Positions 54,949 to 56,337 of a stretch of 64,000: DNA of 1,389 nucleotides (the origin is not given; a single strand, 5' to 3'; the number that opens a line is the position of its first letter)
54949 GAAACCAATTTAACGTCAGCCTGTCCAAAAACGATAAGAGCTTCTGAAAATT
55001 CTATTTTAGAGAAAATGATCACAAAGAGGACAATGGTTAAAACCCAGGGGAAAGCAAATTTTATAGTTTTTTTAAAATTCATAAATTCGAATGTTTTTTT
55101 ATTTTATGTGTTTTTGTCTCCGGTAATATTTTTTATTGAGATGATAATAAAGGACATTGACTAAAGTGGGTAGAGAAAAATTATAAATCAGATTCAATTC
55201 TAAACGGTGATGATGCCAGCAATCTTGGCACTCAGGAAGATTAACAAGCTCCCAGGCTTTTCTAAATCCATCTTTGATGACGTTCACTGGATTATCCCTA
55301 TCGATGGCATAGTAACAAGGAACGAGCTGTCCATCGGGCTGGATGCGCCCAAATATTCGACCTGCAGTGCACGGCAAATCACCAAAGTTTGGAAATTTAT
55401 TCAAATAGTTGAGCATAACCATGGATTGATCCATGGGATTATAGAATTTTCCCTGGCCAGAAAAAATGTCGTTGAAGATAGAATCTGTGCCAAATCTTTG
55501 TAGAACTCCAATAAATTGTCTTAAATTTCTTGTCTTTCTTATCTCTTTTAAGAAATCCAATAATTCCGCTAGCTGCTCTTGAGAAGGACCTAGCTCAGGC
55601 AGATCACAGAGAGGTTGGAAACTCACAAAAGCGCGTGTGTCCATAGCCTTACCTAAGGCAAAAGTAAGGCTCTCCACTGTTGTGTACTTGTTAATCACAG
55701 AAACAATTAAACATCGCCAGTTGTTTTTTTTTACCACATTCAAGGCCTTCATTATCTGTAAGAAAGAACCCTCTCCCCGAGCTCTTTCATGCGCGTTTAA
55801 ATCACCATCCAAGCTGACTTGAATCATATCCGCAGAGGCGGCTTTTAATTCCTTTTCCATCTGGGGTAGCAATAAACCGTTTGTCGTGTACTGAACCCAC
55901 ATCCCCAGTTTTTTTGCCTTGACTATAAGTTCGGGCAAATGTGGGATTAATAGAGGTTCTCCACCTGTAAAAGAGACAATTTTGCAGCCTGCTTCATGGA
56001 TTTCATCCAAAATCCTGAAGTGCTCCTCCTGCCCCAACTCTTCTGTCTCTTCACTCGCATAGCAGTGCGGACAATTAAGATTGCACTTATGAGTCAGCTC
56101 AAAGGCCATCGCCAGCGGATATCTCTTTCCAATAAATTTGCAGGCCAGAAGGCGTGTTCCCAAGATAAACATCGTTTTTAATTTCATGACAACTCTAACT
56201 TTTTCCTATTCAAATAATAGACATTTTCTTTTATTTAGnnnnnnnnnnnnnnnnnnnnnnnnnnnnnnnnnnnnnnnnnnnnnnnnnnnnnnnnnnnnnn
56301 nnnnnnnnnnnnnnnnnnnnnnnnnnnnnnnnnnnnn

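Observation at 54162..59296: Candidate novel membrane-modification system: GT-C glycosyltransferase + B12-radical SAM + radical SAM/SPASM-like + flippase-like protein in one tight operon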

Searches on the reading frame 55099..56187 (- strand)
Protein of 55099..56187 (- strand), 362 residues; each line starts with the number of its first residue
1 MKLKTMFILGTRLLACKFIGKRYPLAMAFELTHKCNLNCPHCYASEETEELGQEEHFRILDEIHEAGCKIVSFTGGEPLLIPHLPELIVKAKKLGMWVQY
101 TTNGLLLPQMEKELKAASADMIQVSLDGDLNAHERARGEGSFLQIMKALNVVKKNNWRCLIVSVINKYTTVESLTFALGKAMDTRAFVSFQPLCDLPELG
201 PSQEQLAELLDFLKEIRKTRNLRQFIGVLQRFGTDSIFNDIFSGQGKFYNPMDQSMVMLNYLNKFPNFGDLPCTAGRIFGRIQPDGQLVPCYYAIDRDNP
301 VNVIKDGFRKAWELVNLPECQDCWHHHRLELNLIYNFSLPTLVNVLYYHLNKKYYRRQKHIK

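Call 4: search_protein_families(library=pfam, proteins=[window:55099-56187:-], max_evalue=0.01)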
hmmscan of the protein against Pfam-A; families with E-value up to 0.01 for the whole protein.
window:55099-56187:- (362 aa): 2 families
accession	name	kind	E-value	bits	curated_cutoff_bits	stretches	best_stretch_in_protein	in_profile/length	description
PF04055.27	Radical_SAM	-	3e-23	83.2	29.5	1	30-166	2-151/166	Radical SAM superfamily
PF13353.11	Fer4_12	-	8.9e-08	33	22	1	32-136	12-123/137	4Fe-4S single cluster domain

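Call 5: search_protein_families(library=ncbifam, proteins=[window:55099-56187:-], max_evalue=0.01)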
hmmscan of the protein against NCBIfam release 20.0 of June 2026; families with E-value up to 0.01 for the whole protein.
window:55099-56187:- (362 aa): 74 families (the best 25 are shown)
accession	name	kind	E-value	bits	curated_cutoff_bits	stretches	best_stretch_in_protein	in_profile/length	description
NF045574.1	sacti_mat_StsB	exception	2e-23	83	625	1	29-167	100-243/466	StsB family radical SAM/SPASM domain sactipeptide maturase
TIGR03962.1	mycofact_rSAM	equivalog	2.5e-23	82.8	265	1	21-173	8-165/339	mycofactocin radical SAM maturase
TIGR04055.1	rSAM_NirJ2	equivalog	3.8e-22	79.3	500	1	28-162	3-143/326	putative heme d1 biosynthesis radical SAM protein NirJ2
TIGR04546.1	rSAM_ahbC_deAc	equivalog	2.2e-21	76.1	650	1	27-171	41-191/390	12,18-didecarboxysiroheme deacetylase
TIGR04545.1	rSAM_ahbD_hemeb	equivalog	2.8e-21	76.3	500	1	27-170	2-152/339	heme b synthase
TIGR03470.1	HpnH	equivalog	6.1e-21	74.7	225.05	1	7-176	9-182/318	adenosyl-hopene transferase HpnH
TIGR02109.1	PQQ_syn_pqqE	equivalog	8.2e-21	74.3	381.35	1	23-166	5-155/358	pyrroloquinoline quinone biosynthesis protein PqqE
TIGR04317.1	W_rSAM_matur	equivalog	1.1e-20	74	380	1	28-156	7-140/349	tungsten cofactor oxidoreductase radical SAM maturase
TIGR04051.1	rSAM_NirJ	equivalog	1.6e-20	73.4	515.45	1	29-159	6-142/354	heme d1 biosynthesis radical SAM protein NirJ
TIGR02666.1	moaA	equivalog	4.6e-20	71.8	284.05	1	31-193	16-195/336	GTP 3',8-cyclase MoaA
TIGR04082.1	rSAM_for_selen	equivalog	5.6e-20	71.6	350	1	28-161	202-340/516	thio(seleno)oxazole modification radical SAM maturase SbtM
TIGR04053.2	TIGR04053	equivalog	7.2e-20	71.5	395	1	23-174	6-166/366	TIGR04053 family radical SAM/SPASM domain-containing protein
TIGR02668.1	moaA_archaeal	equivalog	3.8e-19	68.8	325.25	1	29-128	14-118/303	GTP 3',8-cyclase MoaA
TIGR04250.1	SCM_rSAM_ScmE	equivalog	4.9e-19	68.5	400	1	24-175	2-159/358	SynChlorMet cassette radical SAM/SPASM protein ScmE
NF038283.1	viperin_w_prok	equivalog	1.3e-18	67.1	180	1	26-178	3-175/281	viperin family antiviral radical SAM protein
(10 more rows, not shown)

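Call 21: search_solved_structures(query=window:55099-56187:-, max_evalue=0.001)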
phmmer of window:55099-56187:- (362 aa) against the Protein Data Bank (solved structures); distinct sequences matched with E-value up to 0.001: 20.
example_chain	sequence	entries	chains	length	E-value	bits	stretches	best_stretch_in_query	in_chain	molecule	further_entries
6efn_A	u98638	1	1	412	4.2e-17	65.5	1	21-174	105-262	Sporulation killing factor maturation protein SkfB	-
7vob_C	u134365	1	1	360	1.7e-11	47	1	29-155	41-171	Cytosylglucuronate decarboxylase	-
7voc_C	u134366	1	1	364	1.8e-11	47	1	29-155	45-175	Cytosylglucuronate decarboxylase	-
9dgw_A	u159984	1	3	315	8.7e-11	44.7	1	9-179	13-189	Radical SAM core domain-containing protein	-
9dfw_A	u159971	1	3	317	9.5e-11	44.6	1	9-179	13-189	Radical SAM core domain-containing protein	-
7tol_A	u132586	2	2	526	1.3e-10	44.1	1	28-157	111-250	glycerol dibiphytanyl glycerol tetraether - macrocyclic archaeol synthase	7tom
6b4c_A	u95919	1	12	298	4.9e-10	42.2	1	23-179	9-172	Viperin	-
7n7i_A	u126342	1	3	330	5.4e-10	42.1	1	22-179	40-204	Viperin-like enzyme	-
9dfu_A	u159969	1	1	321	1.1e-09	41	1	9-171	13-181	Radical SAM core domain-containing protein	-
6c8v_A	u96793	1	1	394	2.3e-09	40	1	24-129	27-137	Coenzyme PQQ synthesis protein E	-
9dfn_A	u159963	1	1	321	2.9e-09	39.7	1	9-171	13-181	Radical SAM core domain-containing protein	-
2fb2_A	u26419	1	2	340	7.8e-07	31.7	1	27-128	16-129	Molybdenum cofactor biosynthesis protein A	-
1tv7_A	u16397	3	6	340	1.6e-06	30.7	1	28-128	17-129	Molybdenum cofactor biosynthesis protein A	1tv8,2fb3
8wm2_A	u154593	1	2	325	3.7e-05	26.2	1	29-128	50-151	Fe-S radical SAM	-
5vsl_A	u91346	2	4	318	8e-05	25.1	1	23-176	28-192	Radical S-adenosyl methionine domain-containing protein 2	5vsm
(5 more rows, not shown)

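Call 37: find_homologous_proteins(query=window:55099-56187:-, max_evalue=1e-10)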
Query window:55099-56187:- (362 aa): 148 proteins with E <= 1e-10 among 3516 candidates; the best 120 are listed.
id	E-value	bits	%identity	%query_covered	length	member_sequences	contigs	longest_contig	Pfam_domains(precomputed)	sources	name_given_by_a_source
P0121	2.4e-221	752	88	99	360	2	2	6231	PF04055.28,PF13353.12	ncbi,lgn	-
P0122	2.9e-170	584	66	99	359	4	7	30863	PF04055.28,PF13353.12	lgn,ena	-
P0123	1.4e-163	562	64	99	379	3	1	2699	PF04055.28,PF13353.12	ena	-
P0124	8.9e-159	547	68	91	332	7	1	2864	PF04055.28,PF13353.12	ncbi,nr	ncbi:MAG: radical SAM protein [Candidatus Omnitrophica bacterium]|nr:radical SAM protein [Candidatus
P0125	2.3e-154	532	62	98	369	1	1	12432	PF04055.28,PF13353.12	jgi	jgi:MoaA/NifB/PqqE/SkfB family radical SAM enzyme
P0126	2.4e-148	512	58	98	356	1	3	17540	PF04055.28,PF13353.12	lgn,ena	-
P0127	7.9e-142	491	57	98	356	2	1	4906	PF04055.28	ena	-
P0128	2.9e-124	433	62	83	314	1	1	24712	PF04055.28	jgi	-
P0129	2.4e-121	423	65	78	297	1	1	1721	PF04055.28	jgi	-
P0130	6.9e-111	389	48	95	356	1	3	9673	PF04055.28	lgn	-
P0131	4.4e-71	258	57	54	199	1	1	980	-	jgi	-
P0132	1.1e-33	135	27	94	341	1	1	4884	PF04055.28,PF13353.12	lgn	-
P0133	1.1e-32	132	29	94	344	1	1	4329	PF04055.28,PF13353.12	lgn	-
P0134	1.4e-32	131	27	94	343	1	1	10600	PF04055.28,PF13353.12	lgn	-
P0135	1.0e-31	128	27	93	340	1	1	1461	PF04055.28,PF13353.12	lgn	-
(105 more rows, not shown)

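Call 38: find_encoding_contigs(protein=P0122, flank=8000, max_places=2)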
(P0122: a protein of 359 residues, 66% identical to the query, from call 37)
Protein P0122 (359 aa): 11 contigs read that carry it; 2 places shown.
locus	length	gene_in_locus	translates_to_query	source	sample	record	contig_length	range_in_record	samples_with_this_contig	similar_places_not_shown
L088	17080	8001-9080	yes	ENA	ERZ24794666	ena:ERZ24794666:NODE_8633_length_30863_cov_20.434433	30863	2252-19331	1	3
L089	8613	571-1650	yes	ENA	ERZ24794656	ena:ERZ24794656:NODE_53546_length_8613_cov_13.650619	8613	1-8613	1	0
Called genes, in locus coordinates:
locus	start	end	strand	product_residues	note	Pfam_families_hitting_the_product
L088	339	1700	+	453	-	PF03629:SASA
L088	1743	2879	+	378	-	-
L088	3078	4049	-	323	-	-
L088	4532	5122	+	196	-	PF07638:Sigma70_ECF, PF04542:Sigma70_r2, PF08281:Sigma70_r4_2, PF04545:Sigma70_r4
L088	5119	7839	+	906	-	-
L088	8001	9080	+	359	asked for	PF04055:Radical_SAM, PF13353:Fer4_12 (faint)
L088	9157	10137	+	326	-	PF04055:Radical_SAM, PF13353:Fer4_12 (weak)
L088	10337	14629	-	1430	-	PF07602:DUF1565 (faint), PF05048:NosD (weak), PF17161:DUF5123 (faint), PF22842:Pel9A-like_beta_helix, PF13229:Beta_helix, PF00041:fn3 (weak), PF16656:Pur_ac_phosph_N, PF22842:Pel9A-like_beta_helix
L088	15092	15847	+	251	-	-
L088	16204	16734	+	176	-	PF20736:Glyco_hydro127M (weak), PF20737:Glyco_hydro127C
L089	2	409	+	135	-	?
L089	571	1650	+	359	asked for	PF04055:Radical_SAM, PF13353:Fer4_12 (faint)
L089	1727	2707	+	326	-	PF04055:Radical_SAM, PF13353:Fer4_12 (weak)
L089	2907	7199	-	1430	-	PF07602:DUF1565 (faint), PF05048:NosD (weak), PF17161:DUF5123 (faint), PF22842:Pel9A-like_beta_helix, PF13229:Beta_helix, PF00041:fn3 (weak), PF16656:Pur_ac_phosph_N, PF22842:Pel9A-like_beta_helix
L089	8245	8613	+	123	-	?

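Call 39: find_encoding_contigs(protein=P0128, flank=8000, max_places=1)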
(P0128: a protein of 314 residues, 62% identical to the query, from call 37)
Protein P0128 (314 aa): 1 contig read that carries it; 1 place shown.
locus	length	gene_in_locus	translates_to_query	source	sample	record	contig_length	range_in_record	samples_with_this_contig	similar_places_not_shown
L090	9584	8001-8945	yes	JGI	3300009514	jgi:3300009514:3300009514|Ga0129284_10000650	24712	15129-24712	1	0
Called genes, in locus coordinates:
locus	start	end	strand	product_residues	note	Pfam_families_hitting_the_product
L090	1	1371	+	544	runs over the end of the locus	-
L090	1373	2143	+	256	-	PF00535:Glycos_transf_2, PF13641:Glyco_tranf_2_3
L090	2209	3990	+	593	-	-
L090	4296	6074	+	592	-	PF02310:B12-binding, PF04055:Radical_SAM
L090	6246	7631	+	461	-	PF02310:B12-binding (faint), PF04055:Radical_SAM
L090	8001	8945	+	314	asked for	PF04055:Radical_SAM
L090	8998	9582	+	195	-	?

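Call 40: find_encoding_contigs(protein=P0126, flank=8000, max_places=1)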
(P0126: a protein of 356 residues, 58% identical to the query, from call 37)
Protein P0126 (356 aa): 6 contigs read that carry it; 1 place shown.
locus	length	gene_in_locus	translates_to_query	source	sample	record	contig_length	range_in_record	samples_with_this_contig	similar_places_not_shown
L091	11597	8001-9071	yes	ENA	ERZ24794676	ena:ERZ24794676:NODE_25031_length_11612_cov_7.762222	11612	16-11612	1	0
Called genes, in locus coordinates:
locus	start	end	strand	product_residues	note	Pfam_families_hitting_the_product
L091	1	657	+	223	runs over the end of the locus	?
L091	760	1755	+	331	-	PF00535:Glycos_transf_2, PF10111:Glyco_tranf_2_2 (weak), PF13506:Glyco_transf_21, PF13641:Glyco_tranf_2_3, PF13632:Glyco_trans_2_3 (faint)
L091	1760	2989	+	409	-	PF13353:Fer4_12 (weak), PF04055:Radical_SAM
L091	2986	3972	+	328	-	-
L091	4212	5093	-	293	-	PF03781:FGE-sulfatase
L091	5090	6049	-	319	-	PF03706:LPG_synthase_TM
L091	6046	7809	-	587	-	PF13231:PMT_2 (weak)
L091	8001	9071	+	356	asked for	PF13353:Fer4_12 (weak), PF04055:Radical_SAM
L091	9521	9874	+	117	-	-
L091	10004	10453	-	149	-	-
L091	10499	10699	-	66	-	-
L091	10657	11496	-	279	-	-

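Call 68: list_cluster_members(proteins=[P0001, P0241, window:55099-56187:-, window:54162-55082:-])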
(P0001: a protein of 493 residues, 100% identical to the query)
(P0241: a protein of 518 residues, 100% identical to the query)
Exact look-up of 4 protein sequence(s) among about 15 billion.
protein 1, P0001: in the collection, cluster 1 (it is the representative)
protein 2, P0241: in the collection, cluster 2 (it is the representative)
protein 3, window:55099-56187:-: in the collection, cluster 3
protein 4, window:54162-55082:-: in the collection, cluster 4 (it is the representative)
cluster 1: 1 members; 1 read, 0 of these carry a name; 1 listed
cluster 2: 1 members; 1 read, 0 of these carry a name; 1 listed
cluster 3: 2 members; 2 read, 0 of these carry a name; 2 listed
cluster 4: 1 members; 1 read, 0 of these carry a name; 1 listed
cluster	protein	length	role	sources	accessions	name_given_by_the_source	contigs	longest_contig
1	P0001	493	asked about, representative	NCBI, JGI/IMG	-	-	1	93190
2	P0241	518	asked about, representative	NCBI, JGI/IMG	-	-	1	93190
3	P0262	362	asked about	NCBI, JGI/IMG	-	-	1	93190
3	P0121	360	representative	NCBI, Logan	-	-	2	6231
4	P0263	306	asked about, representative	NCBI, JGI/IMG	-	-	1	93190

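Call 75: search_protein_families(library=pfam, proteins=[L091:4212-5093:-, L091:1760-2989:+, L091:2986-3972:+, L090:2209-3990:+, L088:5119-7839:+], max_evalue=0.001)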
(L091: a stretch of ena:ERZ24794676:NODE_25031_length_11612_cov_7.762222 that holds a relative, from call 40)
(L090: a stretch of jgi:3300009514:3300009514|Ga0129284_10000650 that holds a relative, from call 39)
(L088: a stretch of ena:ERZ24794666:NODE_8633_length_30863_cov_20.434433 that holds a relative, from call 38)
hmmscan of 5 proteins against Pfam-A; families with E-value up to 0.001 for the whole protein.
L091:4212-5093:- (293 aa): 1 family
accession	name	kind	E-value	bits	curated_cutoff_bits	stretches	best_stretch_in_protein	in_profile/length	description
PF03781.23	FGE-sulfatase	-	5.8e-41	141.3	23.3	1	47-290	4-254/255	Sulfatase-modifying factor enzyme 1-like domain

L091:1760-2989:+ (409 aa): 2 families
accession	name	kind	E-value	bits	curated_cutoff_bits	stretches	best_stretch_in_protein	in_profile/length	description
PF04055.27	Radical_SAM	-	8.4e-22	78.5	29.5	1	55-223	2-166/166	Radical SAM superfamily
PF13353.11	Fer4_12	-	4.3e-06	27.5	22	1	51-161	7-117/137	4Fe-4S single cluster domain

L091:2986-3972:+ (328 aa): 1 family
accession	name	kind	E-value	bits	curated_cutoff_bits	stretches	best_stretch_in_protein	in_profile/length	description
PF13472.12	Lipase_GDSL_2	-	0.00022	22.2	32.9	1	87-246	1-103/178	GDSL-like Lipase/Acylhydrolase family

L090:2209-3990:+ (593 aa): 0 families

L088:5119-7839:+ (906 aa): 1 family
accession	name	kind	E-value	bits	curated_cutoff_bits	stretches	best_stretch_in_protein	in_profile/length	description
PF13490.11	zf-HC2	-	1.3e-06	28.8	22.2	1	8-42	1-35/35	Putative zinc-finger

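Call 78: search_protein_families(library=padloc, proteins=[window:55099-56187:-], max_evalue=0.001)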
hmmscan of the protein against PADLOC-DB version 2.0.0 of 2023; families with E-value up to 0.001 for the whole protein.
window:55099-56187:- (362 aa): 4 families
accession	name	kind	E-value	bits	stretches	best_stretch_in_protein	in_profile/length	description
PDLC02904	pVip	-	8.8e-24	82.4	1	25-176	3-160/262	Viperins associated with kinases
PDLC02903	pVip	-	8.2e-22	75.9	1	28-181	3-161/257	Viperins not associated with kinases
PDLC02905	pVip-kinase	-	4.7e-14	50.5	1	27-128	184-293/474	Viperin-kinase fusion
PDLC03835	DzbA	-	0.00095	16.6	0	153-256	278-382/393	-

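Call 79: find_encoding_contigs(protein=P0125, flank=9000, max_places=1)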
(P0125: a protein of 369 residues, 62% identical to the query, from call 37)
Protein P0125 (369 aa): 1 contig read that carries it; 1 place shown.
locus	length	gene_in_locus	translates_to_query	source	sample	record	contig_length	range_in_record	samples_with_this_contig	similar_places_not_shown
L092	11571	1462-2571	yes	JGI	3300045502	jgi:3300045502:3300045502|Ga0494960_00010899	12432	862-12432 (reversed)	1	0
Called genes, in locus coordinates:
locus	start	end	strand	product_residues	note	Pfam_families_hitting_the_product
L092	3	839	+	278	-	?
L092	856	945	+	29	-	-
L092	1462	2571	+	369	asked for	PF13353:Fer4_12 (weak), PF04055:Radical_SAM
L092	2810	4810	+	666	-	PF13522:GATase_6, PF13537:GATase_7, PF00733:Asn_synthase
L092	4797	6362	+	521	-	PF09852:DUF2079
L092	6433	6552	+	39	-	-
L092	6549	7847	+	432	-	PF04055:Radical_SAM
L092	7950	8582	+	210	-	-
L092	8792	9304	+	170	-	PF13525:YfiO (weak)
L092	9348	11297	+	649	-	-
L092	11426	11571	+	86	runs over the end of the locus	-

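Call 80: find_encoding_contigs(protein=P0130, flank=9000, max_places=1)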
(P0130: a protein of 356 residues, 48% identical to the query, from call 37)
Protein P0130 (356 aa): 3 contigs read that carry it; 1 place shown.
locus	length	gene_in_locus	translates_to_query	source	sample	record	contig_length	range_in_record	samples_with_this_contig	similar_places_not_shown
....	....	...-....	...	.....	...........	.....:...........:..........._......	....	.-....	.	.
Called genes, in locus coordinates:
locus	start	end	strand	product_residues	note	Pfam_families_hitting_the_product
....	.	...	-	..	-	?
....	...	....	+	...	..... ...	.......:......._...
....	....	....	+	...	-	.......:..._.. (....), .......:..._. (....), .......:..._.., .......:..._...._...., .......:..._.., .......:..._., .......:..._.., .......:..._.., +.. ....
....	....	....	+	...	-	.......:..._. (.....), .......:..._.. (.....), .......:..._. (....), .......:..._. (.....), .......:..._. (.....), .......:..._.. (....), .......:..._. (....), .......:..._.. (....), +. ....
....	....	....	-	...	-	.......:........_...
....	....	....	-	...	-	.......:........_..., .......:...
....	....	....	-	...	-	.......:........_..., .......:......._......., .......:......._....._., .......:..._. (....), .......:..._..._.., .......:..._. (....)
